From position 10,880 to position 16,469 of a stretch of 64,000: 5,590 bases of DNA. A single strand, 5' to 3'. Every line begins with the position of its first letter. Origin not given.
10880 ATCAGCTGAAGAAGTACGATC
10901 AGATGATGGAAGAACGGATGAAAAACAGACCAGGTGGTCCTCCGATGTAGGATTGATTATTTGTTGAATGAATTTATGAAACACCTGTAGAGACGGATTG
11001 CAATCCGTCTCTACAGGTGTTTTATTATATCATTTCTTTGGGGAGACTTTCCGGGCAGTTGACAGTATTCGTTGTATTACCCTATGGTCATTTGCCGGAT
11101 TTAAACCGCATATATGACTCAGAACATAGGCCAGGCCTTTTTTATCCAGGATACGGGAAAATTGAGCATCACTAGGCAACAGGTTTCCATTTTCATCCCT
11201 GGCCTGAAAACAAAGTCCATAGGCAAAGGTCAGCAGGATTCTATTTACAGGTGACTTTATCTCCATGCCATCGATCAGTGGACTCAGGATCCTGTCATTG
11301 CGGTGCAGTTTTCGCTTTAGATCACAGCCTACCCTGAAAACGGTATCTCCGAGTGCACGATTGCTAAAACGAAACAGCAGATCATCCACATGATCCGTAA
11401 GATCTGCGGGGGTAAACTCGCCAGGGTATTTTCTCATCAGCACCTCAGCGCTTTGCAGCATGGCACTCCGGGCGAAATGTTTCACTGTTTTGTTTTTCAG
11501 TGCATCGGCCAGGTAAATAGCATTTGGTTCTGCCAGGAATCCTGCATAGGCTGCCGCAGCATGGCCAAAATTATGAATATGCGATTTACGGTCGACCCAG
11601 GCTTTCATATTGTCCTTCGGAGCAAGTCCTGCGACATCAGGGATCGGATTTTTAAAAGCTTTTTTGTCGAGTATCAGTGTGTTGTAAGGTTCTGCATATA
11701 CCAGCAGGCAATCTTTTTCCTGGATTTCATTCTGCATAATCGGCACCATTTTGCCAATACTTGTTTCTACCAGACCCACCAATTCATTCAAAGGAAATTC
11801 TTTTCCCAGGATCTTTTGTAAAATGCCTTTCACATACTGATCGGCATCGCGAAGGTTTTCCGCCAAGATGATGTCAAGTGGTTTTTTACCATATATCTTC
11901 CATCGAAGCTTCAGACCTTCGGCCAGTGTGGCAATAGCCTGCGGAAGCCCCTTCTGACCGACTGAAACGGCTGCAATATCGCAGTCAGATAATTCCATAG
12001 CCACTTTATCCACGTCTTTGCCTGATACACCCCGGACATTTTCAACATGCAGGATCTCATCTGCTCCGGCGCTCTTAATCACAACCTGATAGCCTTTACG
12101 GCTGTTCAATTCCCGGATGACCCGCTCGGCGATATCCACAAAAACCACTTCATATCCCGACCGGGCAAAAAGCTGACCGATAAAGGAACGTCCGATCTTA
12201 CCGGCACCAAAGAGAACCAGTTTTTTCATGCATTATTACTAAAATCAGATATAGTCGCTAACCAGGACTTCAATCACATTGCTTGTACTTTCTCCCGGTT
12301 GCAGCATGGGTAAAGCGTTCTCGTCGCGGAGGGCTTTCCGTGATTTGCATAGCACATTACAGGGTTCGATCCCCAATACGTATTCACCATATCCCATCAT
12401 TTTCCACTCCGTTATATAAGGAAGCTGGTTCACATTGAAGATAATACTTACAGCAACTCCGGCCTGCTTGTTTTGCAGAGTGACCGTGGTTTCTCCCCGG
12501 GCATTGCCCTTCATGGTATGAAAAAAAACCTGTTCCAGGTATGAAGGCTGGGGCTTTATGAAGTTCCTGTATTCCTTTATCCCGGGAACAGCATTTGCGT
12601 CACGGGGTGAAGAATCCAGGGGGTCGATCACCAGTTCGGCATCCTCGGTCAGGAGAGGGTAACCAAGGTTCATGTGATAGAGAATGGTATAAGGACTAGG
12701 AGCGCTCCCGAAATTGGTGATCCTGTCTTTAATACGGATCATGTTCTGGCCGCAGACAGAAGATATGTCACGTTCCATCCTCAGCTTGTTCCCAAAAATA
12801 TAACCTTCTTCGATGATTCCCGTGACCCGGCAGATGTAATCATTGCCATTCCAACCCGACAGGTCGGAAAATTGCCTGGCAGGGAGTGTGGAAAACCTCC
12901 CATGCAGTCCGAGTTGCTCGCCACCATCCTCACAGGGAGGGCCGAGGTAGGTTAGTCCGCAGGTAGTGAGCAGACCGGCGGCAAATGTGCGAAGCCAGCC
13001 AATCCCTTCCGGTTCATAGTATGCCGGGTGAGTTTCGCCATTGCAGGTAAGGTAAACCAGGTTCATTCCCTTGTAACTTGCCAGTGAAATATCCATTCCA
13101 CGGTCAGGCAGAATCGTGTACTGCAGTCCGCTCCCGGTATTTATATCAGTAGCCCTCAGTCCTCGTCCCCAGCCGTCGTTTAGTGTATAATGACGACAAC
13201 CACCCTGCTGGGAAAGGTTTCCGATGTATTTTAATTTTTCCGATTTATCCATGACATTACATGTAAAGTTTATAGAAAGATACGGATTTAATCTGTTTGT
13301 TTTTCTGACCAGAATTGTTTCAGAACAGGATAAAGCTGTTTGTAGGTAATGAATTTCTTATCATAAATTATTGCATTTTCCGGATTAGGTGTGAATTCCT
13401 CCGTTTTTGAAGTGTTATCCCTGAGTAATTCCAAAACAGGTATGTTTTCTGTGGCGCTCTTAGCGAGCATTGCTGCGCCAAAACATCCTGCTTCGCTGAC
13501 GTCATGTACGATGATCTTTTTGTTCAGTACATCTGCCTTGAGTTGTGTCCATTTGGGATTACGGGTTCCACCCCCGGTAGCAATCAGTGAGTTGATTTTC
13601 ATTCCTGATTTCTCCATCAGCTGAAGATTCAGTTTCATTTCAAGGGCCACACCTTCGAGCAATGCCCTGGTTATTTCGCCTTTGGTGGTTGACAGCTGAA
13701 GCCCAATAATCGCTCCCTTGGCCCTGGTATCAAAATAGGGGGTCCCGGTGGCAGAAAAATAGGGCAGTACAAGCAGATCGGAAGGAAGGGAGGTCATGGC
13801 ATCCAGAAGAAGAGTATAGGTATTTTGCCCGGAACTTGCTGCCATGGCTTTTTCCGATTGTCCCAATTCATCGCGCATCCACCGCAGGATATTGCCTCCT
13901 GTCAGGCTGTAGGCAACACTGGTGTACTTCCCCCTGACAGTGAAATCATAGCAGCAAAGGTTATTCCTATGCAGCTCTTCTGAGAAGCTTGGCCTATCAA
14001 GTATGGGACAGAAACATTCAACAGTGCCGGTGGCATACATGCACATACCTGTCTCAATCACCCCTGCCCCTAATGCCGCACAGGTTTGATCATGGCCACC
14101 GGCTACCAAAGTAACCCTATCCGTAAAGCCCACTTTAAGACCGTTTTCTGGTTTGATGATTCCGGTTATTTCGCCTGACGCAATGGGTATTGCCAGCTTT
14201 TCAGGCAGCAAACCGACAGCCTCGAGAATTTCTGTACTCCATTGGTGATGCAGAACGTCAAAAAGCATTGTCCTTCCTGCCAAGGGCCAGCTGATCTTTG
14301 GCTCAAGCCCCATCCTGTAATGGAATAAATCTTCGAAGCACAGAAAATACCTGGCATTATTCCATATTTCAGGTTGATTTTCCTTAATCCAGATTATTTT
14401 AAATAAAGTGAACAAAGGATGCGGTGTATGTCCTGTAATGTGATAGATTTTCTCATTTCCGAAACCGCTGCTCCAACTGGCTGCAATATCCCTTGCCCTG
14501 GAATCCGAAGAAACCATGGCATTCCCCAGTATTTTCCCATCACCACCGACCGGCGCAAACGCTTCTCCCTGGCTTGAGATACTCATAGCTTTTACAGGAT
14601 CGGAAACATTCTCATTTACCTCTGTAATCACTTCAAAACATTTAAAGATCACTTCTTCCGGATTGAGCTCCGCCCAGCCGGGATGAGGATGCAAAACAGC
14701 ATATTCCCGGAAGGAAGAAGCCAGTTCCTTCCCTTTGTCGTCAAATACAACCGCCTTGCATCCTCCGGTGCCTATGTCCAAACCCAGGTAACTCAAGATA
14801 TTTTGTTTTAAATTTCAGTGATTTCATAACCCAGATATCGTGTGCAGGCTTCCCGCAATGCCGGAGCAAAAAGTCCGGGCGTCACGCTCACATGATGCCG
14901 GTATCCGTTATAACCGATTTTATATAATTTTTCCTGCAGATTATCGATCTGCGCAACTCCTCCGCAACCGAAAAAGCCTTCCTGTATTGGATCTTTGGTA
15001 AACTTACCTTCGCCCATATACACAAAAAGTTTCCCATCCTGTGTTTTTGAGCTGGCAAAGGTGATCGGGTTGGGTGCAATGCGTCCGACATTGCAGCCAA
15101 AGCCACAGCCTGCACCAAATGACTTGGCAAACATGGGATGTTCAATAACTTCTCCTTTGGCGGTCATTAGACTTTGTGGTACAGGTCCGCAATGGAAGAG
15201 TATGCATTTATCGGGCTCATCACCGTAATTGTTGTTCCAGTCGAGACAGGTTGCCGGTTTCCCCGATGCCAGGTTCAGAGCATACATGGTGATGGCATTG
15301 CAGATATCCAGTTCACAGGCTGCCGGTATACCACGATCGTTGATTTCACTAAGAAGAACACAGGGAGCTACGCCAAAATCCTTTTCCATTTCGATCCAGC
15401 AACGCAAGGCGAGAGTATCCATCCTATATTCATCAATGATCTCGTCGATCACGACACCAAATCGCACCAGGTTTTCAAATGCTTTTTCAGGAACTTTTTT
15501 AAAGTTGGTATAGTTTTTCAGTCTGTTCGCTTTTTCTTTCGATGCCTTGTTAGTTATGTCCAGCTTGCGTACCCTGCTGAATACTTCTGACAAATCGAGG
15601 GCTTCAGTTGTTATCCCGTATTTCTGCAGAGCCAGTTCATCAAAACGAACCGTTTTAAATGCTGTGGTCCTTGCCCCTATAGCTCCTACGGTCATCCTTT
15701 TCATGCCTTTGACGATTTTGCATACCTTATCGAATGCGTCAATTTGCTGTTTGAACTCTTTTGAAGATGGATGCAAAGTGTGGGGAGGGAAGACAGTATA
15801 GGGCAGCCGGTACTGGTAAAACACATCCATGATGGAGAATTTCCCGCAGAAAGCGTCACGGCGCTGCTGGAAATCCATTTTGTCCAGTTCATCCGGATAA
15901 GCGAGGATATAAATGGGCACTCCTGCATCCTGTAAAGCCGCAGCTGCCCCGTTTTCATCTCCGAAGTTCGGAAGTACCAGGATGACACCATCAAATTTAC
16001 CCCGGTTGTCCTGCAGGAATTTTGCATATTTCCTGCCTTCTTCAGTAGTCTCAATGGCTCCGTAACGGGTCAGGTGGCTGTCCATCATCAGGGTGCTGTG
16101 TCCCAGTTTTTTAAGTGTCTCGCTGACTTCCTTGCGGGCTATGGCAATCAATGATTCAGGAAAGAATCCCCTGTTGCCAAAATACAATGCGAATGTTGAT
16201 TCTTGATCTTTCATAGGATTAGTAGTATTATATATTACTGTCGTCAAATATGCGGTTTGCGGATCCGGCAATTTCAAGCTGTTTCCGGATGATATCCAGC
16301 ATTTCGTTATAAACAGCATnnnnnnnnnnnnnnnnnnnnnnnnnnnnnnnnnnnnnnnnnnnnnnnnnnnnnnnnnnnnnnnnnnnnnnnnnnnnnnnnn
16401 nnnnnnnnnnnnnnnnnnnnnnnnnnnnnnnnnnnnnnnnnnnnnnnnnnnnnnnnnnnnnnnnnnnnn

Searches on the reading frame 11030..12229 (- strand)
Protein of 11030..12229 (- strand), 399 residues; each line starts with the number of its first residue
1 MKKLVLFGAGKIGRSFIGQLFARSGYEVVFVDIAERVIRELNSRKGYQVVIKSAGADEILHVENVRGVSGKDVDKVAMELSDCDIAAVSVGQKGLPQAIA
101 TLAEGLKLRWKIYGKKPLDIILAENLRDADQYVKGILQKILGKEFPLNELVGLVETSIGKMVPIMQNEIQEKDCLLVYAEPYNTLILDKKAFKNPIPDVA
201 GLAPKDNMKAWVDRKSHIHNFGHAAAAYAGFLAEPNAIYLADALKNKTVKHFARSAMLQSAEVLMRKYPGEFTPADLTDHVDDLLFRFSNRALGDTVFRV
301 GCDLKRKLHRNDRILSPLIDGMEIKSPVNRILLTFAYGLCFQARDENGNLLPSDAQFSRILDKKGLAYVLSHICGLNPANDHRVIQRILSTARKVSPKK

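Call 51: search_protein_families(library=pfam, proteins=[window:11030-12229:-], max_evalue=0.00001)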
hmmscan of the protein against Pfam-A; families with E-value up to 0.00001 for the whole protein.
window:11030-12229:- (399 aa): 2 families
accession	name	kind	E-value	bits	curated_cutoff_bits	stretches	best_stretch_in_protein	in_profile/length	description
PF01232.29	Mannitol_dh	-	2e-29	103.5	27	1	3-198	2-196/199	Mannitol dehydrogenase Rossmann domain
PF08125.19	Mannitol_dh_C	-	2e-22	80.1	30.7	1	208-362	2-150/190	Mannitol dehydrogenase C-terminal domain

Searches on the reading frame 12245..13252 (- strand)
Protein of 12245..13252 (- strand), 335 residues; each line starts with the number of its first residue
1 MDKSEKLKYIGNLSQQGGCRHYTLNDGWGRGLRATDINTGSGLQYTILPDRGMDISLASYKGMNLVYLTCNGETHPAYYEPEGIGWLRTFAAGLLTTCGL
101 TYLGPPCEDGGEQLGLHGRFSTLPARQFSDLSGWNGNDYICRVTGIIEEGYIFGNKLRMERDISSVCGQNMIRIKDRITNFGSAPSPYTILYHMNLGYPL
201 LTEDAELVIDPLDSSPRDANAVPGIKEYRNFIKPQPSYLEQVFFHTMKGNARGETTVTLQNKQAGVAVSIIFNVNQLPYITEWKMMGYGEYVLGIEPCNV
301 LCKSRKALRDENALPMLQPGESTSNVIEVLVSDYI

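Call 51: search_protein_families(library=pfam, proteins=[window:12245-13252:-], max_evalue=0.00001)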
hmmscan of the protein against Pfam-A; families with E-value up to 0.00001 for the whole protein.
window:12245-13252:- (335 aa): 1 family
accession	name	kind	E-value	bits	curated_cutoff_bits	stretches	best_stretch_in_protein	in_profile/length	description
PF14486.12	DUF4432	-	1.7e-97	326.3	32.5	1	30-329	2-302/304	Domain of unknown function (DUF4432)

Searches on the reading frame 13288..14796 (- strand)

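Call 51: search_protein_families(library=pfam, proteins=[window:13288-14796:-], max_evalue=0.00001)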
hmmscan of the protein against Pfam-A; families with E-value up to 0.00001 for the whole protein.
window:13288-14796:- (502 aa): 2 families
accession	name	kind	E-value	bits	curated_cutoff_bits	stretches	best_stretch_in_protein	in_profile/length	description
PF00370.27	FGGY_N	-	7e-52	176.9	28.8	1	3-243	2-245/245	FGGY family of carbohydrate kinases, N-terminal domain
PF02782.22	FGGY_C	-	6e-35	121.3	27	1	256-446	5-195/198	FGGY family of carbohydrate kinases, C-terminal domain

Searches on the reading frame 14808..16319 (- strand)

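Call 51: search_protein_families(library=pfam, proteins=[window:14808-16319:-], max_evalue=0.00001)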
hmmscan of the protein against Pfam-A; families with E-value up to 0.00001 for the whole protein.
window:14808-16319:- (503 aa): 1 family
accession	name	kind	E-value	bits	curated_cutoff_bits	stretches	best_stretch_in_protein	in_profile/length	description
PF02952.23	Fucose_iso_C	-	4.9e-14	52.6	29.3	1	374-501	1-140/143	L-fucose isomerase, C-terminal domain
